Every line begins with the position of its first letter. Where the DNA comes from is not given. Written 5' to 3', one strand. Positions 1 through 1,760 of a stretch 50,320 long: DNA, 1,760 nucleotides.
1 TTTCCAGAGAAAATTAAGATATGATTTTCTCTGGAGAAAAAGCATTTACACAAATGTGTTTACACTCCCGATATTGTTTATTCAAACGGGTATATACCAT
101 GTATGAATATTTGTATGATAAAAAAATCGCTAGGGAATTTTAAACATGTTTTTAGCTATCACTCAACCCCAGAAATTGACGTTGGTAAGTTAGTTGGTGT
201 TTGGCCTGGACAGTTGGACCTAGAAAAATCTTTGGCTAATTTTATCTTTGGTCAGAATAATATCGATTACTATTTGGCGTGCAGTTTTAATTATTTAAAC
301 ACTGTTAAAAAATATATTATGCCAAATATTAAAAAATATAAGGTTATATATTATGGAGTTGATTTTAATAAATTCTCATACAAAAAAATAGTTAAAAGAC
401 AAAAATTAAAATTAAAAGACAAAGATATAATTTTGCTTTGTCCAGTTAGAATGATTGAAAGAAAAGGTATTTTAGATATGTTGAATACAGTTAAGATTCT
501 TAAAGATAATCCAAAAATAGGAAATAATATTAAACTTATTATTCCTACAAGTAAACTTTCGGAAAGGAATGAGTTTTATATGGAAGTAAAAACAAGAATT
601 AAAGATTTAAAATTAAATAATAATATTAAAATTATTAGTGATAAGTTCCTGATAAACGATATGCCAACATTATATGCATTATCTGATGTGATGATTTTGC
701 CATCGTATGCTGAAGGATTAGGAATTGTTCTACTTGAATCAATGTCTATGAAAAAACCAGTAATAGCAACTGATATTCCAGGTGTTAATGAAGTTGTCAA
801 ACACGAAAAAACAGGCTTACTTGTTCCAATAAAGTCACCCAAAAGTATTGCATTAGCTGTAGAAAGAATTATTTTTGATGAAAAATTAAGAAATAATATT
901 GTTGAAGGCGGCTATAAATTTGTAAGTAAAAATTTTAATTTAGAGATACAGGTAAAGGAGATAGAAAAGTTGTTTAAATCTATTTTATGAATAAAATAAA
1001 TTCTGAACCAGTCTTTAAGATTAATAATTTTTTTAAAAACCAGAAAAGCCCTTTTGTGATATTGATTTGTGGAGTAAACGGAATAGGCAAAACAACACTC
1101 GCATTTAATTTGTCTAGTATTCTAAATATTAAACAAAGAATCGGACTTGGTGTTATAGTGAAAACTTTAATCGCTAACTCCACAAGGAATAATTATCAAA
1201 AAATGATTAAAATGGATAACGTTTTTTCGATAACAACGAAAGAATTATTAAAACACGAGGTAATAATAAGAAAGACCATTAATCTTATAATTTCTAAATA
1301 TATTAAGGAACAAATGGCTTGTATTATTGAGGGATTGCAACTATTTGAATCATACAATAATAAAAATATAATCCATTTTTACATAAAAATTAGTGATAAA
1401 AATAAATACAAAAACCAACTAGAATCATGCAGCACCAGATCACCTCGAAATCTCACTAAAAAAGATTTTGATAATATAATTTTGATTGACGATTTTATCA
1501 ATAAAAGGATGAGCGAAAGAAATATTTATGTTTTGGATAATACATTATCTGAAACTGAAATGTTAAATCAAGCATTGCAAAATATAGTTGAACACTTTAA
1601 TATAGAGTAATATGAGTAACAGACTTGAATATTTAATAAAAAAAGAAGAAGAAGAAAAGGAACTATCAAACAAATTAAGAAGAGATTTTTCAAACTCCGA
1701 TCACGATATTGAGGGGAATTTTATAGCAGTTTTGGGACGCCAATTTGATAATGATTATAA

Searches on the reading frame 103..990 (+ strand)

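Call 85: search_protein_families(library=pfam, proteins=[window:103-990:+], max_evalue=0.0001)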
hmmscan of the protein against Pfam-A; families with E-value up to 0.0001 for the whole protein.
window:103-990:+ (295 aa): 2 families
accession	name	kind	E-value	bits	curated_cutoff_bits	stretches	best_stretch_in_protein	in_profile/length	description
PF00534.26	Glycos_transf_1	-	2.4e-33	115.5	26.4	1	98-272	5-171/172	Glycosyl transferases group 1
PF13692.12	Glyco_trans_1_4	-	1.4e-25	90.6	27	1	111-257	4-140/142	Glycosyl transferases group 1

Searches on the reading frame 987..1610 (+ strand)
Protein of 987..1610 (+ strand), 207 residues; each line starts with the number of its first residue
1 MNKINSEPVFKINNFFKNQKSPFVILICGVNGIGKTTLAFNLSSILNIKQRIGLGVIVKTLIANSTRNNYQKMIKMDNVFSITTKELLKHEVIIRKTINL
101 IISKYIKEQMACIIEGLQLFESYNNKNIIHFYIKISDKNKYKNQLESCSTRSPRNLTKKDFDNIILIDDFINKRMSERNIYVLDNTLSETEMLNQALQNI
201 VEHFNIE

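Call 98: search_protein_families(library=pfam, proteins=[window:987-1610:+], max_evalue=0.001)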
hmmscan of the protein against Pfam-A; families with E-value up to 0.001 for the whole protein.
window:987-1610:+ (207 aa): 1 family
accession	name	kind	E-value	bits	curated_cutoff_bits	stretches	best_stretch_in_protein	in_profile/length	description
PF13671.12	AAA_33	-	9.9e-05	23.1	27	0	24-68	1-44/143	AAA domain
